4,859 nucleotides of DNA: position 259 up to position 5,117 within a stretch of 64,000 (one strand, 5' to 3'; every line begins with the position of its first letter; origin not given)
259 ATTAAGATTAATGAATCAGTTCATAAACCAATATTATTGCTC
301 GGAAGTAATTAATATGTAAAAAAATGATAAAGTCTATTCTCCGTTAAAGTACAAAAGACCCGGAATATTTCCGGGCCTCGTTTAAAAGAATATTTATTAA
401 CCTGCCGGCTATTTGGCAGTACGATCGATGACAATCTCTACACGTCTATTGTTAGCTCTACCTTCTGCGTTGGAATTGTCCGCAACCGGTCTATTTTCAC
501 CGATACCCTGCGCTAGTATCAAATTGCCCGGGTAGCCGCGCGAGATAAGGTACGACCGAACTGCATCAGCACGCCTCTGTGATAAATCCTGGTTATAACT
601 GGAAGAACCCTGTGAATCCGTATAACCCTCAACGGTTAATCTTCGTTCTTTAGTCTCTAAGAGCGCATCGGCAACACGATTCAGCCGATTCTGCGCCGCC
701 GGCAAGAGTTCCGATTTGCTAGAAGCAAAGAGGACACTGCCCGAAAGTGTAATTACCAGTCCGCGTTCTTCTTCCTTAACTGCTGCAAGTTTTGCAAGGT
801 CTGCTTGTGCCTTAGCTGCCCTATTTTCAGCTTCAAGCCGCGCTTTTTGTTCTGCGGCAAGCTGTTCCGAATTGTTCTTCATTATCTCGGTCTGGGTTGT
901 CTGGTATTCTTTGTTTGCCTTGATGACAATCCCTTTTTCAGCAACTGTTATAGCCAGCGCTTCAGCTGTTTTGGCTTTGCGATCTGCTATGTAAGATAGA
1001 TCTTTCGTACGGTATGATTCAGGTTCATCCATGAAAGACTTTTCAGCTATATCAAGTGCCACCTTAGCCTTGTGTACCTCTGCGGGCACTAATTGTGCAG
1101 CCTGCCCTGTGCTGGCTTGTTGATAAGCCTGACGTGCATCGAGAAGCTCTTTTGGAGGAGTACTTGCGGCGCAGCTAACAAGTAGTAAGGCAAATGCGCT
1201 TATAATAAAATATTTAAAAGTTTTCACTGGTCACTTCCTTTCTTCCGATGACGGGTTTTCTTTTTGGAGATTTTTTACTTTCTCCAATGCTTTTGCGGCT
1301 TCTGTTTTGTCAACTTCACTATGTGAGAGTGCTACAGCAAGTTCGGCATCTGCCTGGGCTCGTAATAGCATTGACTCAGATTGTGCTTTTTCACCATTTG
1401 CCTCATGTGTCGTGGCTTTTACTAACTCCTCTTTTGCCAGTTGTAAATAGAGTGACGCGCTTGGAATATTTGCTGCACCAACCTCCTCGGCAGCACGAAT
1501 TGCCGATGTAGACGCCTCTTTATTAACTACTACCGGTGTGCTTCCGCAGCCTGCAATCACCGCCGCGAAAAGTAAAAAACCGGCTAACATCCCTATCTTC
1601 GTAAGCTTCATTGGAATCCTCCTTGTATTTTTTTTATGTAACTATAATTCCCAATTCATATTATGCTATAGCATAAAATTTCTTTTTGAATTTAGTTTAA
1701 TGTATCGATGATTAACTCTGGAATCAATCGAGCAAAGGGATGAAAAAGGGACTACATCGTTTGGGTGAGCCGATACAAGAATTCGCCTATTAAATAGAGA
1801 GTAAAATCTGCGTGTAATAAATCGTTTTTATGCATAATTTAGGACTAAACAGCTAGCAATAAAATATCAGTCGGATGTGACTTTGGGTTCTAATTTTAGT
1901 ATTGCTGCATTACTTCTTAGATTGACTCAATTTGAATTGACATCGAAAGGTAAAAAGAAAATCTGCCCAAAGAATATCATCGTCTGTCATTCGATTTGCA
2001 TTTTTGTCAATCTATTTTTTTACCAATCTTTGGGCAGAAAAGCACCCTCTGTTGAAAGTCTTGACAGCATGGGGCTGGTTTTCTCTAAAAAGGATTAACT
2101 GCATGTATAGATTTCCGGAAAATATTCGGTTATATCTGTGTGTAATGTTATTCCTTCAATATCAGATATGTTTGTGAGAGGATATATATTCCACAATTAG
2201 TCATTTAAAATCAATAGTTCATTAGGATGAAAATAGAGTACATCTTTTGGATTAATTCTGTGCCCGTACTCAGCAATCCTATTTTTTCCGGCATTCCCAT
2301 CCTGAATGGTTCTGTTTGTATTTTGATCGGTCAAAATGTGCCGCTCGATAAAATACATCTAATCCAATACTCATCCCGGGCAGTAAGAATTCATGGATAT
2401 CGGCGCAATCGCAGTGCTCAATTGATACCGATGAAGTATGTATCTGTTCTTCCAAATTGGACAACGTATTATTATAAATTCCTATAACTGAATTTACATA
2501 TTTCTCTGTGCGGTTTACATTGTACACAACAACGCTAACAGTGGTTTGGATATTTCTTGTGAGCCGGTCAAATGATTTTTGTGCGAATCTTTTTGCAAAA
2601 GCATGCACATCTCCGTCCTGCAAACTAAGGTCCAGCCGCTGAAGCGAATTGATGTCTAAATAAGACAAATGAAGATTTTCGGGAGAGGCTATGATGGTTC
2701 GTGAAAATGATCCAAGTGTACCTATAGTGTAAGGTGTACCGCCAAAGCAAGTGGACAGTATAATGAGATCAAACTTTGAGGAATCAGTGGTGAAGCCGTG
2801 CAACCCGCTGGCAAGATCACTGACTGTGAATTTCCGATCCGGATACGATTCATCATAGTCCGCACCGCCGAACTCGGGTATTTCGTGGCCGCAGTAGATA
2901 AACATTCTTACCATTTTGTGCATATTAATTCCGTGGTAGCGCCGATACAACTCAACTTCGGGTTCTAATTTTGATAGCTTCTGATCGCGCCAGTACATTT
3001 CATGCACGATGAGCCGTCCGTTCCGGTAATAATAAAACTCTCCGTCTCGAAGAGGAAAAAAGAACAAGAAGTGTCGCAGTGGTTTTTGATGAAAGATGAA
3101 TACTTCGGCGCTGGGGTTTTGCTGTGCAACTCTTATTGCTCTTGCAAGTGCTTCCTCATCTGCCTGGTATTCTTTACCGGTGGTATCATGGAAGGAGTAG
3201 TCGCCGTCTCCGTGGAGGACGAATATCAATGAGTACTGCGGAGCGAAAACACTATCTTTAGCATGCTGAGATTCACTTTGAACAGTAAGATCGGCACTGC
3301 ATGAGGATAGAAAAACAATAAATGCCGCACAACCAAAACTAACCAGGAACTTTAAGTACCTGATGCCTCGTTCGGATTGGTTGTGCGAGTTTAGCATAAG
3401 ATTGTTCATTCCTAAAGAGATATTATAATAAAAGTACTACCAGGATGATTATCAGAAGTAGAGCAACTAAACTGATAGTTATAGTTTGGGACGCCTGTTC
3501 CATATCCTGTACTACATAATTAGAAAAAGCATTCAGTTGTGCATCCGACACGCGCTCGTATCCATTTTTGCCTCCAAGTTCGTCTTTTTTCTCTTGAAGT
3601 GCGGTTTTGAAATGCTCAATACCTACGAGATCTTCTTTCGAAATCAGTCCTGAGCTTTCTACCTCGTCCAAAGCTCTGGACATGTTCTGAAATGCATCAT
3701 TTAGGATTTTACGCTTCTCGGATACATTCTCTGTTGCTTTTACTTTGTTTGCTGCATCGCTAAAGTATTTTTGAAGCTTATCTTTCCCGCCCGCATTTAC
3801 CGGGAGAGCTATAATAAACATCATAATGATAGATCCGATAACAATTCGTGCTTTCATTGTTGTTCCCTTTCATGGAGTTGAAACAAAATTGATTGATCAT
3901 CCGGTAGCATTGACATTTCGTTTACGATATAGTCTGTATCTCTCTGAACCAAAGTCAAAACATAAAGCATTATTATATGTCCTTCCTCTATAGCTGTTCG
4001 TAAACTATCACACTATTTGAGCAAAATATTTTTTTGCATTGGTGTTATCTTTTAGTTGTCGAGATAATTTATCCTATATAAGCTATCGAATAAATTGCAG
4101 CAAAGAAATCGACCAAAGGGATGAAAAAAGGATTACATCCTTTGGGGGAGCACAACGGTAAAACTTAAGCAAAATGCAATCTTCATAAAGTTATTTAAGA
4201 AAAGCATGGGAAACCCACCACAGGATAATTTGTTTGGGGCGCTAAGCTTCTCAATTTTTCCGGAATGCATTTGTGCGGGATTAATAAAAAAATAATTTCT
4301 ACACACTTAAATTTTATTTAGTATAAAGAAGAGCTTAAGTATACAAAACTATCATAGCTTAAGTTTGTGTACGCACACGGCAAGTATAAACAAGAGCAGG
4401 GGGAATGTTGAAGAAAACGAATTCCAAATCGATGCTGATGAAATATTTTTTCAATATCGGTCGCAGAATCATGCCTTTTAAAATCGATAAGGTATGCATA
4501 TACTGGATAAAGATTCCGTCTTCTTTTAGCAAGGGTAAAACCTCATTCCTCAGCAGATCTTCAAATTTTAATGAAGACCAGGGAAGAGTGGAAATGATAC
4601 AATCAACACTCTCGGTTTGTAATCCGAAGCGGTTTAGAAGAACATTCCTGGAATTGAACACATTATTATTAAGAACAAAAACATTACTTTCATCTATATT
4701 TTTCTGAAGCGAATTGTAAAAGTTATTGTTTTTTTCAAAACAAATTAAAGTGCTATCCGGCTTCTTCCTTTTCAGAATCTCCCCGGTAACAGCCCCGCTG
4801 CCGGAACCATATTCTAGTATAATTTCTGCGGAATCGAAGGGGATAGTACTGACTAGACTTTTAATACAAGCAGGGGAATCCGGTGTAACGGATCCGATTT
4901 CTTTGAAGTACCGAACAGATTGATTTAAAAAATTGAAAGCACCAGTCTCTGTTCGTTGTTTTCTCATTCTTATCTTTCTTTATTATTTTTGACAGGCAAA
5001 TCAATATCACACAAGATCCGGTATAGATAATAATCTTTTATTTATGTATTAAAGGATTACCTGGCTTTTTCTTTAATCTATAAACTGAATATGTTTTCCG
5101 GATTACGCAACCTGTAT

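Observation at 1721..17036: Nine copies of a conserved ~40-45 nt element lie upstream of every minus-strand transcription unit in a 17 kb envelope-protein region, a candidate novel regulon or leader RNA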

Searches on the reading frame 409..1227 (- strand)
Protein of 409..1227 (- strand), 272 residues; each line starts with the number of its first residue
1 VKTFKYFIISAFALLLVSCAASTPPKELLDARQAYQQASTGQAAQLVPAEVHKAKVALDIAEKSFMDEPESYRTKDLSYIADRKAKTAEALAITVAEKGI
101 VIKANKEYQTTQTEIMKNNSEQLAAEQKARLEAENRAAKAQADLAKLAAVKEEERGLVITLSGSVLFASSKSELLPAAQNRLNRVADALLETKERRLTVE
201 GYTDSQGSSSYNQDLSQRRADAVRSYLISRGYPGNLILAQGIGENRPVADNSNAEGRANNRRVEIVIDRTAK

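Call 8: search_protein_families(library=pfam, proteins=[window:409-1227:-], max_evalue=0.01)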
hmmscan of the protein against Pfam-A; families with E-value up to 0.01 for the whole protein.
window:409-1227:- (272 aa): 3 families
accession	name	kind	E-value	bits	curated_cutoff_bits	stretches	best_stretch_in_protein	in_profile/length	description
PF00691.25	OmpA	-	4e-24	85.3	27.2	1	166-261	1-98/98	OmpA family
PF14346.11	DUF4398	-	1.4e-09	38.8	27.9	1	27-97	2-71/78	Domain of unknown function (DUF4398)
PF10252.14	PP28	-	0.0073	17.1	25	0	109-153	25-68/82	Casein kinase substrate phosphoprotein PP28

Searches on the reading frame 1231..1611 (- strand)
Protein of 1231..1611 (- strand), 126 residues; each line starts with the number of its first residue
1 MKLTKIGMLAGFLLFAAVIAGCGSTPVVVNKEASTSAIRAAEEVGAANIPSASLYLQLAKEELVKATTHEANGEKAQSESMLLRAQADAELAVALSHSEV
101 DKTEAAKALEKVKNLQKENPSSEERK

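Call 8: search_protein_families(library=pfam, proteins=[window:1231-1611:-], max_evalue=0.01)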
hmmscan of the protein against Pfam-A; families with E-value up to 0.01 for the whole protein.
window:1231-1611:- (126 aa): 2 families
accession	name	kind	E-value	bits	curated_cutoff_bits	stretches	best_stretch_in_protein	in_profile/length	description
PF14346.11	DUF4398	-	0.00015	22.6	27.9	1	34-108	6-78/78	Domain of unknown function (DUF4398)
PF14336.11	GLUCM-like_C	-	0.005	16.8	27.9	1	11-95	58-140/291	D-glutamate cyclase-like, C-terminal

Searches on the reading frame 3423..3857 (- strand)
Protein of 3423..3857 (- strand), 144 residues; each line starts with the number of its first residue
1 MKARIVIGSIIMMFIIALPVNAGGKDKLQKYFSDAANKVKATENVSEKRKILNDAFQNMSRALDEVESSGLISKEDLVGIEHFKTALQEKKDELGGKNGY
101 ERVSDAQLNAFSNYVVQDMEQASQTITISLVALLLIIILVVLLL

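Call 8: search_protein_families(library=pfam, proteins=[window:3423-3857:-], max_evalue=0.01)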
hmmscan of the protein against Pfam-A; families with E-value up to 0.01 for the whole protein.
window:3423-3857:- (144 aa): 1 family
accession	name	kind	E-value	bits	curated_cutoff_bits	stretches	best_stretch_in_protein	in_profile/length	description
PF25074.1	DUF7798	-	0.0048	17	27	1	25-138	158-268/272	Domain of unknown function (DUF7798)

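Call 26: search_protein_families(library=ncbifam, proteins=[window:3423-3857:-], max_evalue=0.01)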
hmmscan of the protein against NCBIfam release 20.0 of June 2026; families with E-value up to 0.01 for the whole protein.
window:3423-3857:- (144 aa): 1 family
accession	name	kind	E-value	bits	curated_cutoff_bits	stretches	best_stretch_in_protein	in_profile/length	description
NF000409.1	MECA_pure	exception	0.0033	16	1490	1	26-131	218-314/668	PBP2a family beta-lactam-resistant peptidoglycan transpeptidase MecA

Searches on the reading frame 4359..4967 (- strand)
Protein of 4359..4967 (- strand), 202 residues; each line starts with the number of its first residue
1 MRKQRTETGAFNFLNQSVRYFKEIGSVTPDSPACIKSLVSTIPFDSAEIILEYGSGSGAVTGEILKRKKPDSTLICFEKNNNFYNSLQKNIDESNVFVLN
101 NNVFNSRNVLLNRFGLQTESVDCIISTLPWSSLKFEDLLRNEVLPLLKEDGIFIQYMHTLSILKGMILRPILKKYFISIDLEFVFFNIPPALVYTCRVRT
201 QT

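Call 8: search_protein_families(library=pfam, proteins=[window:4359-4967:-], max_evalue=0.01)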
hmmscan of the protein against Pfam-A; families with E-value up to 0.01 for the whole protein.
window:4359-4967:- (202 aa): 4 families
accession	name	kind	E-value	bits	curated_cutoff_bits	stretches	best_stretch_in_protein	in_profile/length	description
PF03602.21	Cons_hypoth95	-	0.0001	22.5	24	1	49-151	44-146/182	Conserved hypothetical protein 95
PF00398.26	RrnaAD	-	0.00013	21.6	24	1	31-105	15-87/263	Ribosomal RNA adenine dimethylase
PF13649.12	Methyltransf_25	-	0.0048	18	27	1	50-151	1-97/97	Methyltransferase domain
PF13847.12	Methyltransf_31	-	0.0096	16.1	27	0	45-158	2-113/145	Methyltransferase domain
